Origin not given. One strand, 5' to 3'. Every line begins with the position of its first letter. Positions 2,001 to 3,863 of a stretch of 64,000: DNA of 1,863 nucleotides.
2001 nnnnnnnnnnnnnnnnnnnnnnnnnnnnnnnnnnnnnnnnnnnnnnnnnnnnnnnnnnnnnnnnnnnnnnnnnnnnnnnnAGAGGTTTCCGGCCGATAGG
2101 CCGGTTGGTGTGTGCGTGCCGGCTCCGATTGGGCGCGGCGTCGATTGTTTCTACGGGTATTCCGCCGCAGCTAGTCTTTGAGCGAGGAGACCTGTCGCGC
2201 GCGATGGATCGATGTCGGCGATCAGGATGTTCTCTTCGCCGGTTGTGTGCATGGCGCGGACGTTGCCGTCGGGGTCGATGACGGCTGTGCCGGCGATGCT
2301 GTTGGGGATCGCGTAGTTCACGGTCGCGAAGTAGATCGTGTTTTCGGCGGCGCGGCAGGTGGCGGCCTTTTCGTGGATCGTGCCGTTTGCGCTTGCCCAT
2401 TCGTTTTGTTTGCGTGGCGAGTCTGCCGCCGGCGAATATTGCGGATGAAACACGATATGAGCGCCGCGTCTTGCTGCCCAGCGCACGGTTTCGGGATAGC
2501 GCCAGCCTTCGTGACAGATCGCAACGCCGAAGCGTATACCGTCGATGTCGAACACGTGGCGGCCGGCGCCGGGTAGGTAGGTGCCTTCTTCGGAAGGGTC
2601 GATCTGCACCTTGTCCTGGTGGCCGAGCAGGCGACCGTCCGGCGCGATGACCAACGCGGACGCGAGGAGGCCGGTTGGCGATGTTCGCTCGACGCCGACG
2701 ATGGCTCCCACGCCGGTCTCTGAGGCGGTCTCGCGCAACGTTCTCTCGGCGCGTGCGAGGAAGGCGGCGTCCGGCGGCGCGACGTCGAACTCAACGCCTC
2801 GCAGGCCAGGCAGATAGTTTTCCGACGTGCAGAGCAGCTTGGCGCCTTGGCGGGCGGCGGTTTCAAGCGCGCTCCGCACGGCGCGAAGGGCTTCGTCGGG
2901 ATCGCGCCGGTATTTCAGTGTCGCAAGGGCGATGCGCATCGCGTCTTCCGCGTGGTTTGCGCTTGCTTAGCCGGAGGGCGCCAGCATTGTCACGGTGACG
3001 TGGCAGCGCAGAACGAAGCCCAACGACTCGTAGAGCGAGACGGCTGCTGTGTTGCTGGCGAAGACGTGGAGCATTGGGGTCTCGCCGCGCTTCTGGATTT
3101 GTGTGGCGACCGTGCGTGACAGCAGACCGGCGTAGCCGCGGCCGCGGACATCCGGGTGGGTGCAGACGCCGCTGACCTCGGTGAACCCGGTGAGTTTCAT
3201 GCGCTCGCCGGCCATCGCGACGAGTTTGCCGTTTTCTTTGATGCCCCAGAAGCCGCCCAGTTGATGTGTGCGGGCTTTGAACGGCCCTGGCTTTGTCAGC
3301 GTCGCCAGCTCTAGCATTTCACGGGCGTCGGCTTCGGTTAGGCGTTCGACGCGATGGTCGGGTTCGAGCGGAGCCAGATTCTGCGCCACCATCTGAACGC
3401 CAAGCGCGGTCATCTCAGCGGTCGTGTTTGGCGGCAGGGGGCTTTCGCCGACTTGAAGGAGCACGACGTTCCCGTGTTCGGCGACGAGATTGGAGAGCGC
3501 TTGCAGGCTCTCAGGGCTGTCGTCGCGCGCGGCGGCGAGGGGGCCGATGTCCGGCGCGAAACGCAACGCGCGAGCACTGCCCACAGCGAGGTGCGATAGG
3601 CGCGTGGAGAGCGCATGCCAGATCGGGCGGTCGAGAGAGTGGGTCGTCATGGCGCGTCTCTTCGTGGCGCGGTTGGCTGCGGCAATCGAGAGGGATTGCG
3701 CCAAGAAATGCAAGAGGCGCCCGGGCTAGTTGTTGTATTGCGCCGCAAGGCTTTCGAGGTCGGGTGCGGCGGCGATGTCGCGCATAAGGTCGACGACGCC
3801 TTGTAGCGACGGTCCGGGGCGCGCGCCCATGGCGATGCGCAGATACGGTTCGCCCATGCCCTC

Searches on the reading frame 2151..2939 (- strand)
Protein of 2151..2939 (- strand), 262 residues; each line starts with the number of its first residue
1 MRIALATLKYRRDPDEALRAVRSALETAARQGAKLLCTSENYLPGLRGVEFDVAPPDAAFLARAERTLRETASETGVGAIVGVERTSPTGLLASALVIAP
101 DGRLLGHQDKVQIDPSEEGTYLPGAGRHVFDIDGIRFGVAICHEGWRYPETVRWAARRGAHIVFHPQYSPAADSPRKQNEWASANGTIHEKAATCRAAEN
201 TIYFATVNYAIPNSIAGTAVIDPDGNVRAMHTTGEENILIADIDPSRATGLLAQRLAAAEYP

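Call 88: search_protein_families(library=pfam, proteins=[window:2151-2939:-], max_evalue=0.001)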
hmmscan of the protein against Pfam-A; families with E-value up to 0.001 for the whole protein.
window:2151-2939:- (262 aa): 1 family
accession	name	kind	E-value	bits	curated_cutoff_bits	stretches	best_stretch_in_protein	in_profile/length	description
PF00795.27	CN_hydrolase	-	6.8e-29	101.4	23.2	1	2-248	1-251/256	Carbon-nitrogen hydrolase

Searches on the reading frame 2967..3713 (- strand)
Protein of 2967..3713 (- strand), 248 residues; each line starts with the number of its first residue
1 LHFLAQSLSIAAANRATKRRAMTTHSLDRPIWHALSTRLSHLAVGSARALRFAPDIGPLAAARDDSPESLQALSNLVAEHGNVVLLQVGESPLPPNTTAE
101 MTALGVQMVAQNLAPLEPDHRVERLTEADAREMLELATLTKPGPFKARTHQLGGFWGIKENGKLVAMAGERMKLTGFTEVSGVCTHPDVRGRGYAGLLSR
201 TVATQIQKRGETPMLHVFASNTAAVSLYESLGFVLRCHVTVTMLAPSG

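Call 88: search_protein_families(library=pfam, proteins=[window:2967-3713:-], max_evalue=0.001)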
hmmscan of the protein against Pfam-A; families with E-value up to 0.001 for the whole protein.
window:2967-3713:- (248 aa): 6 families
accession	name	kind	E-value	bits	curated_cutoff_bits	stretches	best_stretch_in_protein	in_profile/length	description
PF08445.16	FR47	-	2.2e-20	72.9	22.1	1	157-236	3-80/86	FR47-like protein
PF00583.31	Acetyltransf_1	-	5.6e-14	52.9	20.7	1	150-233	30-116/116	Acetyltransferase (GNAT) family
PF13508.13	Acetyltransf_7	-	4.8e-10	40.1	27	1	153-234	3-83/84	Acetyltransferase (GNAT) domain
PF13673.13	Acetyltransf_10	-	1.3e-07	32.1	23.6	1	155-234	33-108/128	Acetyltransferase (GNAT) domain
PF12746.13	GNAT_acetyltran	-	1.9e-06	28.1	26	1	158-238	162-239/243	GNAT acetyltransferase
PF13527.13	Acetyltransf_9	-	2.3e-06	28.1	25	1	149-233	37-124/127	Acetyltransferase (GNAT) domain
